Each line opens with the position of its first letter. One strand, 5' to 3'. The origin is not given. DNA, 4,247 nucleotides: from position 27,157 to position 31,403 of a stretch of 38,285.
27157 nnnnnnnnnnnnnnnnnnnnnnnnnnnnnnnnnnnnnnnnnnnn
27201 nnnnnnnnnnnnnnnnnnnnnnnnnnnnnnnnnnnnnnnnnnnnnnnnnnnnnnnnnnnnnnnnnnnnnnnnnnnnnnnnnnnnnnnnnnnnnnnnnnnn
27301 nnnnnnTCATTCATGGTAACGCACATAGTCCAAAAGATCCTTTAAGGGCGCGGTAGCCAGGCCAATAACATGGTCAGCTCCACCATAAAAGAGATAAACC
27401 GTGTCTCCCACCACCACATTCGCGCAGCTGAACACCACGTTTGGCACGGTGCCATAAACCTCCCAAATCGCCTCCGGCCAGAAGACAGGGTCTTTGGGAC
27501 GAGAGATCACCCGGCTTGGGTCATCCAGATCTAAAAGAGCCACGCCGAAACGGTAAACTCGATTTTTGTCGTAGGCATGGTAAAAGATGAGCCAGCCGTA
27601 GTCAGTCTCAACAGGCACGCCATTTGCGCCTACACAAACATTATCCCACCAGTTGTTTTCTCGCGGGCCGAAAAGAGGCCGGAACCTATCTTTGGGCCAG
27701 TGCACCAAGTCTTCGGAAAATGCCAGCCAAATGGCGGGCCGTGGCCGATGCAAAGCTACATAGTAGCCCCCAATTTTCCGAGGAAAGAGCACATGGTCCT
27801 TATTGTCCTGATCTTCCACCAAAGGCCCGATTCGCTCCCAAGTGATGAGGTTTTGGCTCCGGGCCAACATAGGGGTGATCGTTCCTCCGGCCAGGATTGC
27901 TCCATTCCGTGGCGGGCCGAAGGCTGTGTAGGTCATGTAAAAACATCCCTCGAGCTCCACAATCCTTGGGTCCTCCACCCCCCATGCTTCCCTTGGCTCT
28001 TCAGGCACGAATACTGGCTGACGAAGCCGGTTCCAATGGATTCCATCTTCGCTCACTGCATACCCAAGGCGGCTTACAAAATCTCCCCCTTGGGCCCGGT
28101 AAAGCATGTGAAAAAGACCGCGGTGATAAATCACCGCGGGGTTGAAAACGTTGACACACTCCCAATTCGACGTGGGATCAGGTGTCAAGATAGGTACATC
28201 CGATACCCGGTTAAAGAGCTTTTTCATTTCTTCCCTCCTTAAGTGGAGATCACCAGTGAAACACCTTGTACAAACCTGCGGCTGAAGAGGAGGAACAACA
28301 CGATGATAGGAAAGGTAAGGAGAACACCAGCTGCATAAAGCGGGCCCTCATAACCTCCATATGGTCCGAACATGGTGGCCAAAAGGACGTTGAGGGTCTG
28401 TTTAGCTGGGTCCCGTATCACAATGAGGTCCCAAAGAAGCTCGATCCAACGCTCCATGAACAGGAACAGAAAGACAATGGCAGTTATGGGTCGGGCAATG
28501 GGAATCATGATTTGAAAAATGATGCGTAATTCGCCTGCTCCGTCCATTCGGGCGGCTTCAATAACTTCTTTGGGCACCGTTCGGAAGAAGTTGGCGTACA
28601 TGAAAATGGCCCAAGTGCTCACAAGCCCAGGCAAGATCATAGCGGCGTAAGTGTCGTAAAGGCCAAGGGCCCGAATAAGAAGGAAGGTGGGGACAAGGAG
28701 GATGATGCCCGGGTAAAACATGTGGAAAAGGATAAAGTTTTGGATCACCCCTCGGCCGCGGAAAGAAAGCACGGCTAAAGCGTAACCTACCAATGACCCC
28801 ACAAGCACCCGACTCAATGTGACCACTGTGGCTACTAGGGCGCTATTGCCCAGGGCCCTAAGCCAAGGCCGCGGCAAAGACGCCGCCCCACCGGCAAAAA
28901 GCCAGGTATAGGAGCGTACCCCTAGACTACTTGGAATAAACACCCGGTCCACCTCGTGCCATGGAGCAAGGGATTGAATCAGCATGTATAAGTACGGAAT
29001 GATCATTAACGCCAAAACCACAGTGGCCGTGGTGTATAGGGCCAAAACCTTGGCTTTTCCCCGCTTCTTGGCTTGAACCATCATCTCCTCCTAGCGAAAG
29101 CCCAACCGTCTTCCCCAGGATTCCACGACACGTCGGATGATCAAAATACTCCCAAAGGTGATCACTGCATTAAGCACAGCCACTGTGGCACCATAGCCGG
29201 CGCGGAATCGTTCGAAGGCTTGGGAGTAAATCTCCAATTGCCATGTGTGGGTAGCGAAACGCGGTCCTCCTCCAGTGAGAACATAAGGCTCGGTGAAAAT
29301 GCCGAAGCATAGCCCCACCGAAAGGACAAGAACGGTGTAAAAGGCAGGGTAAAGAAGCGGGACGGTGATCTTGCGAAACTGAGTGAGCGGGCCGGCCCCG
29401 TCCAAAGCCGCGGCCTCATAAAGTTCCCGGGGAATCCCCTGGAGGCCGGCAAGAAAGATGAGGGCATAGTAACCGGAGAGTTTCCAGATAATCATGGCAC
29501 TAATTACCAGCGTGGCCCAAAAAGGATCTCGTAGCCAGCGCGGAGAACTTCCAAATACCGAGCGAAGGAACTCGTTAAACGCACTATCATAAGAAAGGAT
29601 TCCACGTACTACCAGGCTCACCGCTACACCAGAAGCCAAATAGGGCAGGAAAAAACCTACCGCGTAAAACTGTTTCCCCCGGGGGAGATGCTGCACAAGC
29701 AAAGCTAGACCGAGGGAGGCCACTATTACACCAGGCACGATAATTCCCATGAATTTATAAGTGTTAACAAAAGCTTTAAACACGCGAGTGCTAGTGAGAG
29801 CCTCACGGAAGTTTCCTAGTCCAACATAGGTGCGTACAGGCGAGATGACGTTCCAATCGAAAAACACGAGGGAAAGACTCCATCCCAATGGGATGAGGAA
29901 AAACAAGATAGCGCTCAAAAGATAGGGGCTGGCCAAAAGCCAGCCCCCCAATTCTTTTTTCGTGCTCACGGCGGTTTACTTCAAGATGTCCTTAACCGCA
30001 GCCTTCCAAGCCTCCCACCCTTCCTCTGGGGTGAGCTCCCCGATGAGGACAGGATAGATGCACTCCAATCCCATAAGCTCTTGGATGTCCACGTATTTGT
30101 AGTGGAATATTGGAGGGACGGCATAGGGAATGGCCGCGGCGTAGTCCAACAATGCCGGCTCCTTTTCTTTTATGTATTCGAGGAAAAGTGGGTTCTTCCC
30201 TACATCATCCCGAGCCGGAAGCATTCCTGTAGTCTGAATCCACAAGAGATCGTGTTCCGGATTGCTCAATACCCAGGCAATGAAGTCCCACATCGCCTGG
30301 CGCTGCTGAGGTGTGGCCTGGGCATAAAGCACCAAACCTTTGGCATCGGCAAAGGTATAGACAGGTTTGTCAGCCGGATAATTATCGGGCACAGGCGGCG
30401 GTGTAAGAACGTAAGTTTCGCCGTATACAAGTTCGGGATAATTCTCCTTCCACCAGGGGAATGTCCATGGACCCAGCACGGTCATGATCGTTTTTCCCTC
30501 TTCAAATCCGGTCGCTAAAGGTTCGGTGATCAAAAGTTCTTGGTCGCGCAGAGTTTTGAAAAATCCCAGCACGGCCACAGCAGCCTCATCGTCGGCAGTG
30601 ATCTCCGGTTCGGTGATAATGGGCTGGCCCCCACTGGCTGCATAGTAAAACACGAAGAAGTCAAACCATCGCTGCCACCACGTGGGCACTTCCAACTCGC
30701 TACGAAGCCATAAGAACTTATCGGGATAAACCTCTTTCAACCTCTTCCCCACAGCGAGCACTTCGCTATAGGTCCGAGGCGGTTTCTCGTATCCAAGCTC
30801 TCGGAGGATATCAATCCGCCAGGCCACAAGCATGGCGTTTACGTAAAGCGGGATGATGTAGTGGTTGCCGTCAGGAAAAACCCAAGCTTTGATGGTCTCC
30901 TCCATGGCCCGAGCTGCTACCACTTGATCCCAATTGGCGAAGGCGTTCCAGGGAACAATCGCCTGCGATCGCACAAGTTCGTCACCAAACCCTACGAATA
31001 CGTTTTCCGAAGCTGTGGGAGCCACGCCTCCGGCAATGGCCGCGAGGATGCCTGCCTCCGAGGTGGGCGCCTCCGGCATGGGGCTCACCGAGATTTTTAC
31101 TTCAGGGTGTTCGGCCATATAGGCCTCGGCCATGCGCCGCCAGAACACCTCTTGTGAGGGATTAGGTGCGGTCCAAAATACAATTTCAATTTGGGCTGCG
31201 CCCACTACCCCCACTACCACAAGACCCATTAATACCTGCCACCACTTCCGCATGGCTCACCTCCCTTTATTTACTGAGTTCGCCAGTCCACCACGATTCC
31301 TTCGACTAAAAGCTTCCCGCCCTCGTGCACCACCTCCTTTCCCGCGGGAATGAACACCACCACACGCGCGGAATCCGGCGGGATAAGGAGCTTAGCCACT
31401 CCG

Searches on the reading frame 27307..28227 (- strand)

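Call 8: search_protein_families(library=pfam, proteins=[window:27307-28227:-], max_evalue=0.001)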
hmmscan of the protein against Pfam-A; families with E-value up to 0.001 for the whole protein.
window:27307-28227:- (306 aa): 2 families
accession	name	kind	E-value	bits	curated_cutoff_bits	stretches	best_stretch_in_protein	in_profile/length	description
PF04041.19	Glyco_hydro_130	-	8.2e-71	239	26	1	23-303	31-319/320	beta-1,4-mannooligosaccharide phosphorylase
PF04616.20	Glyco_hydro_43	-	0.00021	21.2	32.2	0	14-61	53-102/288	Glycosyl hydrolases family 43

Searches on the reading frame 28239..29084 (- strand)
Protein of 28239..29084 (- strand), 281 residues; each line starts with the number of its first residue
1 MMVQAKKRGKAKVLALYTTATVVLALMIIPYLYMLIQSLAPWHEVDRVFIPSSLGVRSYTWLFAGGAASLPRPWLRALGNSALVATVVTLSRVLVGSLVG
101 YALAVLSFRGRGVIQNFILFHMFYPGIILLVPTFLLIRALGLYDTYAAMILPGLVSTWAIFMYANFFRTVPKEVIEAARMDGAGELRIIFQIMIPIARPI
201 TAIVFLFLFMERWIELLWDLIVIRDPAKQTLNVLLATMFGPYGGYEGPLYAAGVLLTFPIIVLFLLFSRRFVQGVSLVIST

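Call 8: search_protein_families(library=pfam, proteins=[window:28239-29084:-], max_evalue=0.001)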
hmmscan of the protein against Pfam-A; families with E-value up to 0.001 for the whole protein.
window:28239-29084:- (281 aa): 1 family
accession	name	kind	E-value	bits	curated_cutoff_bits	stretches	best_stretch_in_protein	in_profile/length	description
PF00528.27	BPD_transp_1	-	5e-15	56.1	26.4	1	96-275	1-182/184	Binding-protein-dependent transport system inner membrane component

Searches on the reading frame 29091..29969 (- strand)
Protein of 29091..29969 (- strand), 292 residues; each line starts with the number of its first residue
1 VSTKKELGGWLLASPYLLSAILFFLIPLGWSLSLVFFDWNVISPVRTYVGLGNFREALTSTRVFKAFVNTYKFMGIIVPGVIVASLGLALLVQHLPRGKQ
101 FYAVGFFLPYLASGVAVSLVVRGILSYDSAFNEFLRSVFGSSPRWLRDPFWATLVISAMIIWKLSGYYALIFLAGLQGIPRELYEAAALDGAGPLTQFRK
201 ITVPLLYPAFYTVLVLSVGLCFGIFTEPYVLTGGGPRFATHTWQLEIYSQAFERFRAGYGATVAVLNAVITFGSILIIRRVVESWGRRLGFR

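Call 8: search_protein_families(library=pfam, proteins=[window:29091-29969:-], max_evalue=0.001)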
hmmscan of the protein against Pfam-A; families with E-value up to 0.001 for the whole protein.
window:29091-29969:- (292 aa): 1 family
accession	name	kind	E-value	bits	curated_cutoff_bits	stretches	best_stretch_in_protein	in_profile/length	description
PF00528.27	BPD_transp_1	-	2.7e-12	47.2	26.4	1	66-278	18-175/184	Binding-protein-dependent transport system inner membrane component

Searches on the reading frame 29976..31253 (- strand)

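Call 8: search_protein_families(library=pfam, proteins=[window:29976-31253:-], max_evalue=0.001)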
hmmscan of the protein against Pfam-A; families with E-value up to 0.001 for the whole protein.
window:29976-31253:- (425 aa): 2 families
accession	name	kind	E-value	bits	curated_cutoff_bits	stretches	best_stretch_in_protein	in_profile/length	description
PF13416.11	SBP_bac_8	-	1.2e-26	94.6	27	1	41-355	2-269/279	Bacterial extracellular solute-binding protein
PF01547.30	SBP_bac_1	-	1.2e-13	52.2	26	1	32-331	2-303/307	Bacterial extracellular solute-binding protein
